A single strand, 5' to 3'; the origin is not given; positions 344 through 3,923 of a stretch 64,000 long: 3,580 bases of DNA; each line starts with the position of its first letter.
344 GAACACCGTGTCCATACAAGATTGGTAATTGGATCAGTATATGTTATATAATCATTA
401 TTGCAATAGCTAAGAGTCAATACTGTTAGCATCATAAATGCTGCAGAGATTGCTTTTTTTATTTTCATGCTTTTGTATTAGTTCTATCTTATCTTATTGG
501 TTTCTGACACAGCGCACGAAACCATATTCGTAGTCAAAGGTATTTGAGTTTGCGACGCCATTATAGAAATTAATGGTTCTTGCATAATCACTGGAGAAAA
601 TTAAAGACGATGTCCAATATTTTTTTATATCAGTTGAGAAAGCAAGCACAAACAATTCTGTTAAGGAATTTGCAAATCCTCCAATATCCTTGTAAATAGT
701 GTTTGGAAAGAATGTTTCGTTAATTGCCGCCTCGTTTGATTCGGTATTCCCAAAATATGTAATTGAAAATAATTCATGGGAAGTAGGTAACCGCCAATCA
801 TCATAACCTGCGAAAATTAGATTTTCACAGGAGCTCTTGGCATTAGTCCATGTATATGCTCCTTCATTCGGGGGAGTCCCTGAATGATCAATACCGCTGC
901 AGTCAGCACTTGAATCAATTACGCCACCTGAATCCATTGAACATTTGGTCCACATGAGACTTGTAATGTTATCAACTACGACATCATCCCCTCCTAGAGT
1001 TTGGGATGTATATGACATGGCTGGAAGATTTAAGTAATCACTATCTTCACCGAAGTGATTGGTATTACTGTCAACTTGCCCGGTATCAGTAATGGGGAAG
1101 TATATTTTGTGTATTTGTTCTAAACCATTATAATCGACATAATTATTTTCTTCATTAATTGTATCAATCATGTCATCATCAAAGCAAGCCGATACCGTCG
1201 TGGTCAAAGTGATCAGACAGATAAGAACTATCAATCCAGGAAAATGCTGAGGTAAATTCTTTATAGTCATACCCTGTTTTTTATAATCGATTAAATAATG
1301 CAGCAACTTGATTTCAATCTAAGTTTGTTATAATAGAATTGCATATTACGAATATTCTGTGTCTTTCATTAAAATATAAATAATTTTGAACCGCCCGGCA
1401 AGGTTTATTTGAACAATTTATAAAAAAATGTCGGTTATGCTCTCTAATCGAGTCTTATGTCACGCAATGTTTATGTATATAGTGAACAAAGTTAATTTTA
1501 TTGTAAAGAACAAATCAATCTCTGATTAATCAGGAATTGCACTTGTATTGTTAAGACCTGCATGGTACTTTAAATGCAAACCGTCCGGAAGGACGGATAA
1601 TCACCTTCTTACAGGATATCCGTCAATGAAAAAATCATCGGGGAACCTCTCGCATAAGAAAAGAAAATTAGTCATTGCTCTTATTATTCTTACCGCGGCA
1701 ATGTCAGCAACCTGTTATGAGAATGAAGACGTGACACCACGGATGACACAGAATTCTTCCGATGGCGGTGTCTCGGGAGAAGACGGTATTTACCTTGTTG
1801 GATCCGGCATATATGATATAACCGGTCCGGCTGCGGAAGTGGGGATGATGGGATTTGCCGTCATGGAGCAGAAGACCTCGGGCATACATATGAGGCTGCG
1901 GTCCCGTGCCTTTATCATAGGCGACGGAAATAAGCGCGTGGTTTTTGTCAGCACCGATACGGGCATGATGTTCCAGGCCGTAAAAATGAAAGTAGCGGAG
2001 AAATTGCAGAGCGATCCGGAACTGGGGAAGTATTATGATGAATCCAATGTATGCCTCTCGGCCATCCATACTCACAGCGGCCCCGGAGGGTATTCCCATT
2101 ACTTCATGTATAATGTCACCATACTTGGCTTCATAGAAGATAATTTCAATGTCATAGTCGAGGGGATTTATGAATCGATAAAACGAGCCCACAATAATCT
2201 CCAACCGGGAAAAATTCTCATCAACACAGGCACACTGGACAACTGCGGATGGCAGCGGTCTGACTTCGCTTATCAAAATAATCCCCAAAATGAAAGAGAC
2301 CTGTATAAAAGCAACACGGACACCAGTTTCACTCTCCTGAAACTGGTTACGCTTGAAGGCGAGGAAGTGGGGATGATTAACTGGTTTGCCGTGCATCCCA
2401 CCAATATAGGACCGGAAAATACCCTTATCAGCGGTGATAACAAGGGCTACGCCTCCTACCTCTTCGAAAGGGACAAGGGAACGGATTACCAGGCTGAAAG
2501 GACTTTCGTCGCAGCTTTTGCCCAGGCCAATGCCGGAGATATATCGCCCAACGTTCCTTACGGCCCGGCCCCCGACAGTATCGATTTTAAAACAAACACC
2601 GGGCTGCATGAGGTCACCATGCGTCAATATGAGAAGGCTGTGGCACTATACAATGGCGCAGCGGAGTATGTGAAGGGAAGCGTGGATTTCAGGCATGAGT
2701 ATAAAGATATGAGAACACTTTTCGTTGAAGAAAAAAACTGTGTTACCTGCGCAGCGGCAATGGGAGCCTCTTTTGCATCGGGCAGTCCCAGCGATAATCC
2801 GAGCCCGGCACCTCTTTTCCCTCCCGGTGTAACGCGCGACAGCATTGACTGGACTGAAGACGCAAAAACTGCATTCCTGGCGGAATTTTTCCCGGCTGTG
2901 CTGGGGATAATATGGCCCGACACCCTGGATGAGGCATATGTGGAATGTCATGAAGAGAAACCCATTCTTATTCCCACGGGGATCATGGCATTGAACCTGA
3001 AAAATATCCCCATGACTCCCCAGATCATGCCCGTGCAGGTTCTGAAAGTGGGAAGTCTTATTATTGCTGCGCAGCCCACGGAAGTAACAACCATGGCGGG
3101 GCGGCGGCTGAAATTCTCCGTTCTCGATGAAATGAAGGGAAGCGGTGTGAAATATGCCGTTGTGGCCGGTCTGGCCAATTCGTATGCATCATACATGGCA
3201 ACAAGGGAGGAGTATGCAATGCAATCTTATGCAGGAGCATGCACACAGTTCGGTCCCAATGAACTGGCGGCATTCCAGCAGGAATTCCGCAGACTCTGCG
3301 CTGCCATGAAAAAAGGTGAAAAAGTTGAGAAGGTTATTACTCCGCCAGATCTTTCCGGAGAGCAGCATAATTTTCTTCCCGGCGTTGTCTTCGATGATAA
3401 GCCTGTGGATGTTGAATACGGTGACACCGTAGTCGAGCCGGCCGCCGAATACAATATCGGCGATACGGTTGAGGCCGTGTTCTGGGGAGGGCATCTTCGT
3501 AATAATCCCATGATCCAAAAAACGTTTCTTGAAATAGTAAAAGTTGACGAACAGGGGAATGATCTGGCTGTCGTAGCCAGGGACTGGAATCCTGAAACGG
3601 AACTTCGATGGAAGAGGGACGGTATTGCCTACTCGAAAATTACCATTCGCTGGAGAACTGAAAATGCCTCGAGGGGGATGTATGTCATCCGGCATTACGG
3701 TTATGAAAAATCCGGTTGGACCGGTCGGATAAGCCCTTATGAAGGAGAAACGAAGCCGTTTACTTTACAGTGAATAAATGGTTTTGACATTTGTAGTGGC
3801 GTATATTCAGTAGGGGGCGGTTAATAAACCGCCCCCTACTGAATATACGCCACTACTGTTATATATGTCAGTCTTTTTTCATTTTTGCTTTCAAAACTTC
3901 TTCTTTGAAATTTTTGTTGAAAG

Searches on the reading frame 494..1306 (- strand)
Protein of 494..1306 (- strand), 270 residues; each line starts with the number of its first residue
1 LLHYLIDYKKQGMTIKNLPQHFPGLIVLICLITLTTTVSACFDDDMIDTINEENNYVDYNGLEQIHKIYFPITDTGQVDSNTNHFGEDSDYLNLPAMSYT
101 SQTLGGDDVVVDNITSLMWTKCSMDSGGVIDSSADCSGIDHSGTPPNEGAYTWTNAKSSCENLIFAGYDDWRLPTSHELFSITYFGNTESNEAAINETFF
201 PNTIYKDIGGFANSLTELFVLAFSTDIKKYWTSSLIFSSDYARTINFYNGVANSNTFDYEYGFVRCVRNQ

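Call 63: search_protein_families(library=pfam, proteins=[window:494-1306:-], max_evalue=0.00001)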
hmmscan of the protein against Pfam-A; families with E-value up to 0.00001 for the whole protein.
window:494-1306:- (270 aa): 1 family
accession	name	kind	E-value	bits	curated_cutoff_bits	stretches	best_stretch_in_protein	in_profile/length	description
PF07603.17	Lcl_C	-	3e-25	89.2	34.9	1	109-268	2-117/117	Lcl C-terminal domain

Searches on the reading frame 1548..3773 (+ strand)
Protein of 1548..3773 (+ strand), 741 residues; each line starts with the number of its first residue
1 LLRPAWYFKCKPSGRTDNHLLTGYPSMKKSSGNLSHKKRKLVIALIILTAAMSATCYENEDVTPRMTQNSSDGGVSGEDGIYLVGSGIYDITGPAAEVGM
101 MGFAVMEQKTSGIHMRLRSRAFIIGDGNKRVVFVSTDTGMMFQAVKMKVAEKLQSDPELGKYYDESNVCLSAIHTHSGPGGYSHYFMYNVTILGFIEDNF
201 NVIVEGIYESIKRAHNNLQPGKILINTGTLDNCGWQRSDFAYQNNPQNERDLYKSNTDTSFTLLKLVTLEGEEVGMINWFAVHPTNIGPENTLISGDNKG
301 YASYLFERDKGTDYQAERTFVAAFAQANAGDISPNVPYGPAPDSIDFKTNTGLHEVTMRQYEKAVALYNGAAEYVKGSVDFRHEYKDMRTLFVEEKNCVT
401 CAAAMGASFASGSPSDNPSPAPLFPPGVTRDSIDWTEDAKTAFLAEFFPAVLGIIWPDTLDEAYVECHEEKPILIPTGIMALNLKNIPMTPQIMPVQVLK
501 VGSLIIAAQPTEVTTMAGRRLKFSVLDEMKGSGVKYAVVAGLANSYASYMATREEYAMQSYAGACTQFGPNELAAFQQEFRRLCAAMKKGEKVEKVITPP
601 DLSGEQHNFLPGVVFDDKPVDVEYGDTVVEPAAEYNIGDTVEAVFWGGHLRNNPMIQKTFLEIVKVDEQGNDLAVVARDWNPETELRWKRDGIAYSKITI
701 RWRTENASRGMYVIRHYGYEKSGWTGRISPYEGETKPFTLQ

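Call 63: search_protein_families(library=pfam, proteins=[window:1548-3773:+], max_evalue=0.00001)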
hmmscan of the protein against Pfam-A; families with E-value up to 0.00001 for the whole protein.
window:1548-3773:+ (741 aa): 2 families
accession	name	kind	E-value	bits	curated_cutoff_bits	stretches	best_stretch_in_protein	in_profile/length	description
PF04734.18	Ceramidase_alk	-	1.6e-158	529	32.1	1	82-578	1-509/509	Neutral/alkaline non-lysosomal ceramidase, N-terminal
PF17048.11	Ceramidse_alk_C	-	3e-42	144.7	30.5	1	580-740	1-169/169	Neutral/alkaline non-lysosomal ceramidase, C-terminal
